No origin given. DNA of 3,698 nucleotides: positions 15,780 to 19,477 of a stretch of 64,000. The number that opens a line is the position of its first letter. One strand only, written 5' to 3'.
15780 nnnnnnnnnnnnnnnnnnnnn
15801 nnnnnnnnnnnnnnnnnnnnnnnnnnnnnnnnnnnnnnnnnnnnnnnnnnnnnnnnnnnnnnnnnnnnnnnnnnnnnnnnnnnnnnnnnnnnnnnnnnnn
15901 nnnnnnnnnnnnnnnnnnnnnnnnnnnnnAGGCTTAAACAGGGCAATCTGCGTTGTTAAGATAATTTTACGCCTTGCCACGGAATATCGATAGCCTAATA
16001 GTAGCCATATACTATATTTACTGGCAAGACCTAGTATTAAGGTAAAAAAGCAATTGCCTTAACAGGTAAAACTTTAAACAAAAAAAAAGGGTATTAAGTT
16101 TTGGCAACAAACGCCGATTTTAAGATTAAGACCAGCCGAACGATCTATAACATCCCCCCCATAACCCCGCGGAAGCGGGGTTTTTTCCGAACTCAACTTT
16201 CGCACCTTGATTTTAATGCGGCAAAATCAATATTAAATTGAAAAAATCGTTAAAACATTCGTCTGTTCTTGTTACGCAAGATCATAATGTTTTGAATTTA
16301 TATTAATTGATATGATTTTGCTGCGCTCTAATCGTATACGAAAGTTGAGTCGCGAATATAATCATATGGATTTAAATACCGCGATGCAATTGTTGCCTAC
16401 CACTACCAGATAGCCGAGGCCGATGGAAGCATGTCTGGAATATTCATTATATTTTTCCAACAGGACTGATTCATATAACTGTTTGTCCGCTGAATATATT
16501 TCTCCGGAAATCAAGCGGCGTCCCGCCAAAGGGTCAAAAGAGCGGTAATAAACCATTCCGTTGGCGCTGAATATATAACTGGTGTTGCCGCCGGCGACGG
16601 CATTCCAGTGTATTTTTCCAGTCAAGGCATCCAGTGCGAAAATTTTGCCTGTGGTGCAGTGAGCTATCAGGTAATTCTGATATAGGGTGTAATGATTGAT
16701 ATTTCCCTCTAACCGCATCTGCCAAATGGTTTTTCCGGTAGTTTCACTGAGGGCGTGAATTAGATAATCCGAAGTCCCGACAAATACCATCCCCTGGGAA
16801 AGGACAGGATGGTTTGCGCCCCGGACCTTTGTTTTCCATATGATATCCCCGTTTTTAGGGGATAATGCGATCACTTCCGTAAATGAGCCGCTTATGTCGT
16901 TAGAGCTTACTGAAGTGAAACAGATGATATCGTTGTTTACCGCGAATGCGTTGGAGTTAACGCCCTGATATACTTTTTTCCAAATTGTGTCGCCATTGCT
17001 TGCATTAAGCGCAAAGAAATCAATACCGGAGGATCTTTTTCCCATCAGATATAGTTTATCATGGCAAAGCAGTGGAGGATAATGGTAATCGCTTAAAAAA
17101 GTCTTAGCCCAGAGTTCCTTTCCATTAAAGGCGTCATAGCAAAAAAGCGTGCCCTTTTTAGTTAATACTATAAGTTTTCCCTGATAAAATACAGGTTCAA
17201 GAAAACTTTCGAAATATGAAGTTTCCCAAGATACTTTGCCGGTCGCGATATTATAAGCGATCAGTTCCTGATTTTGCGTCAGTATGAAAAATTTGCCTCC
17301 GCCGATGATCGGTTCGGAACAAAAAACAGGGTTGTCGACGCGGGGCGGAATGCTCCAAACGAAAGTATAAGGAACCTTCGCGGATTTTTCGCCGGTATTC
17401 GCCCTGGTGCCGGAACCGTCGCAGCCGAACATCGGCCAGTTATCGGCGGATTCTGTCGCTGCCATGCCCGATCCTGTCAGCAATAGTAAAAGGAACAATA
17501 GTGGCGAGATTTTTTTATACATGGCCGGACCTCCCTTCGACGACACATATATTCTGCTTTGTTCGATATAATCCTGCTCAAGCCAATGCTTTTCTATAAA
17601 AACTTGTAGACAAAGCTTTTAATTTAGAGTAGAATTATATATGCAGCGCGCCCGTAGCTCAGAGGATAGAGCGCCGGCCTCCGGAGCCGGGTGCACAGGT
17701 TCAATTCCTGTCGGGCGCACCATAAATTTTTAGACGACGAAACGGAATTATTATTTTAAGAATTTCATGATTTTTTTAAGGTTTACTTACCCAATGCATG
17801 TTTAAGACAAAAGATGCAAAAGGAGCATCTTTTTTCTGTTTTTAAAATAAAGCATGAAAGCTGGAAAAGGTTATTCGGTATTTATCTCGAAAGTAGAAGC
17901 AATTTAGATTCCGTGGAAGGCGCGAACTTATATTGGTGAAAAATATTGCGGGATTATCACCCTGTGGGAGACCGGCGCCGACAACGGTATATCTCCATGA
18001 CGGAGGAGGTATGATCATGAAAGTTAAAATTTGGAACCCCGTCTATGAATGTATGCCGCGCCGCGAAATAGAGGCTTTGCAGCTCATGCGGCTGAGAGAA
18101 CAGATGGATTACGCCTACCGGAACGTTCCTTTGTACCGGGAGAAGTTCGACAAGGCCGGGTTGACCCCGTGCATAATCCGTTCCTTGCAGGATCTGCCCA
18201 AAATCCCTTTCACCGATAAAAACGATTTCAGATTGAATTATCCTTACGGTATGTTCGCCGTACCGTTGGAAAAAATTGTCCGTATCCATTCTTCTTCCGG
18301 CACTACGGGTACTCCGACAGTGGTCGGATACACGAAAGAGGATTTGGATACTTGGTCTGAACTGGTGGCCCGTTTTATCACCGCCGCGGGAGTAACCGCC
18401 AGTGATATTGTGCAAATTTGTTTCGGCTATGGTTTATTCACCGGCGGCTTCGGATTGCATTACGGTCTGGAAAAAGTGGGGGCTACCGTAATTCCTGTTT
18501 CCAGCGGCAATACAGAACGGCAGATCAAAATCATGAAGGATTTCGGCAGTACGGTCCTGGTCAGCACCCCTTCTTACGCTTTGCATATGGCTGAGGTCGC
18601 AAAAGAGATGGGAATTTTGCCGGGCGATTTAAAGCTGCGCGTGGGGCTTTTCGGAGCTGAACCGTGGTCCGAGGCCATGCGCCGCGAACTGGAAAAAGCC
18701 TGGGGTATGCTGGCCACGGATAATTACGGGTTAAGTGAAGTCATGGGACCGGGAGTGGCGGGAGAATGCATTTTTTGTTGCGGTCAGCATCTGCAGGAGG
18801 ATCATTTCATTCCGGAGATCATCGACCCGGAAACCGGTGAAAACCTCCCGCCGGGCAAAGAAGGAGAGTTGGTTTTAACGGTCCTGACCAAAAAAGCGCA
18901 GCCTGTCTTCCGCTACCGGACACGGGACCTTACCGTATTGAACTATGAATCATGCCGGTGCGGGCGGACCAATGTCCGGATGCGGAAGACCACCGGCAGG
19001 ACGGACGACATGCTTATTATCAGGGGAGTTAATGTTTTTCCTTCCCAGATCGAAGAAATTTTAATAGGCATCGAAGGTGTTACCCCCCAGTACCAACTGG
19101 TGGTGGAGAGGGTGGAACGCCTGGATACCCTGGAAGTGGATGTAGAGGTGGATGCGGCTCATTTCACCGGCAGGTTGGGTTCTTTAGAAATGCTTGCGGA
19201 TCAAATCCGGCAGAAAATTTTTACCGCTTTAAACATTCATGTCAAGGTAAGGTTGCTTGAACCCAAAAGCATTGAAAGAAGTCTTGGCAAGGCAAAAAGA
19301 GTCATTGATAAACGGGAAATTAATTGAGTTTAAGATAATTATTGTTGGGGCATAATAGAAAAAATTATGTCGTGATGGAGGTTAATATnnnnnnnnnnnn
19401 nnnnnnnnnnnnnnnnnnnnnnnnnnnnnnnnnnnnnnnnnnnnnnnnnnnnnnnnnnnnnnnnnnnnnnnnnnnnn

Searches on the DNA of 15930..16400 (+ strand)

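Call 54: search_dna_similar(query=window:16180-16360:+, collection=plasmids, mode=distant, max_evalue=1, max_rows=15)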
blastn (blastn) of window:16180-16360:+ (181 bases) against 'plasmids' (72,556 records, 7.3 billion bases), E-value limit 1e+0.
Records with a match: 5; places in all: 5; records where one place covers at least 80% of the query: 0.
Best place of each record, by identity: 80-90% 4; 60-80% 1.
By first word of the organism name: Escherichia 2; Campylobacter 1; Priestia 1; Pantoea 1.
By predicted mobility (MOB-suite, as given by PLSDB): conjugative 3; non-mobilizable 1; mobilizable 1.
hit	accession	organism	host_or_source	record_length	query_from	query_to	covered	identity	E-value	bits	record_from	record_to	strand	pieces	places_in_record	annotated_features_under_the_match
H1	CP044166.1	Campylobacter coli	-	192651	74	126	29%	79.6%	5e-1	42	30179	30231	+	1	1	none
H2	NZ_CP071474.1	Priestia megaterium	whole organism,Hypersaline environment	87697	99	140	23%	83.7%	1e-1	44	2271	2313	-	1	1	hypothetical protein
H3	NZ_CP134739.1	Pantoea agglomerans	cell culture,Water from creek adjacent ...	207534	32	71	22%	85.4%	4e-2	45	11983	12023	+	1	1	none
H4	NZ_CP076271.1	Escherichia coli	Bos taurus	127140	119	150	18%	87.5%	5e-1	41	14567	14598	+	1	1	none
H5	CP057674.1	Escherichia coli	culture,Pooled sheep faecal samples ...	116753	119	150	18%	87.5%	5e-1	41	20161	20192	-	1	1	none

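Call 77: search_rna_families(source=window, start=15930, end=16400, threshold=evalue, max_evalue=1)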
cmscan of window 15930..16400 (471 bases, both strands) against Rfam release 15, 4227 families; matches with E-value up to 1: 2.
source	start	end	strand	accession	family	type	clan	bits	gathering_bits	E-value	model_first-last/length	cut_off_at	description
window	16161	16231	-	RF00195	RsmY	Gene; sRNA;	CL00106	16.5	57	0.086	1-121/121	no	RsmY RNA family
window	16160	16184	+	RF00195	RsmY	Gene; sRNA;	CL00106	12.8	57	0.9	97-121/121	no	RsmY RNA family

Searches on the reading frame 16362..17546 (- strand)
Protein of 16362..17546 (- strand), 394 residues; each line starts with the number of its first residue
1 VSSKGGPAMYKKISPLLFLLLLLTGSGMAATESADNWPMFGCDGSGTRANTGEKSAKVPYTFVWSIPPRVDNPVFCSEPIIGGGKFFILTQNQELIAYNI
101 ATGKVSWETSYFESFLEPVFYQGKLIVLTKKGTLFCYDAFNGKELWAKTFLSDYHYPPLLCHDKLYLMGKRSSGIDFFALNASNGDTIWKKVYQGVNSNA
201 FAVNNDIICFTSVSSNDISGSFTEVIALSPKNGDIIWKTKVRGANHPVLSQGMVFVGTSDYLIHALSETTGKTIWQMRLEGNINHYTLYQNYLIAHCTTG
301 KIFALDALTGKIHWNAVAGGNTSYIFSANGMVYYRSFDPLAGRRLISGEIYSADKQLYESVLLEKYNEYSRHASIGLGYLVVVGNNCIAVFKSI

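Call 28: search_protein_families(library=pfam, proteins=[window:16362-17546:-], max_evalue=0.001)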
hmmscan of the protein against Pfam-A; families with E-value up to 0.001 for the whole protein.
window:16362-17546:- (394 aa): 3 families
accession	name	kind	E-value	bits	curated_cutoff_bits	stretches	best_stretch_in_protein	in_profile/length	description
PF13360.13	PQQ_2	-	3.6e-31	109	27.6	3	179-318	7-146/233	Outer membrane protein assembly factor BamB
PF13570.13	Beta-prop_ACSF4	-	1.2e-19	71.4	133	2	89-318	25-253/329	Beta-alanine-activating enzyme, beta-propeller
PF01011.28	PQQ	-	2e-13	50.3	26.7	0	248-281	54-578/595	Glucose/ethanol/alcohol dehydrogenase, beta-propeller domain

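Call 67: find_encoding_contigs(protein=window:16365-17522:-, flank=10000, max_places=4)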
Protein window:16365-17522:- (386 aa): 1 contig read that carries it; 1 place shown.
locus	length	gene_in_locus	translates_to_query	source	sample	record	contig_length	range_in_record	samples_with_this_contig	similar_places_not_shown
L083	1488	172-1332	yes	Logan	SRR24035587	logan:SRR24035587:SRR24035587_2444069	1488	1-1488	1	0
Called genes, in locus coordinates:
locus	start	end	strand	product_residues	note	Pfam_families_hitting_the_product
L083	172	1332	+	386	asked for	PF01011:PQQ (faint), PF25293:Beta-prop_EMC1_N (faint), PF07774:EMC1_C (faint), PF13570:Beta-prop_ACSF4, PF13360:PQQ_2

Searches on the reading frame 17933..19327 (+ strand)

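Call 28: search_protein_families(library=pfam, proteins=[window:17933-19327:+], max_evalue=0.001)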
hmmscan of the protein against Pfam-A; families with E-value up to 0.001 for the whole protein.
window:17933-19327:+ (464 aa): 2 families
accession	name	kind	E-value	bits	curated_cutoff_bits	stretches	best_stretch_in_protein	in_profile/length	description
PF14535.12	AMP-binding_C_2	-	1.1e-30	106.1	25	1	365-461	1-96/96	AMP-binding enzyme C-terminal domain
PF00501.34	AMP-binding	-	1.7e-14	53.9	29.9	1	115-315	164-374/384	AMP-binding enzyme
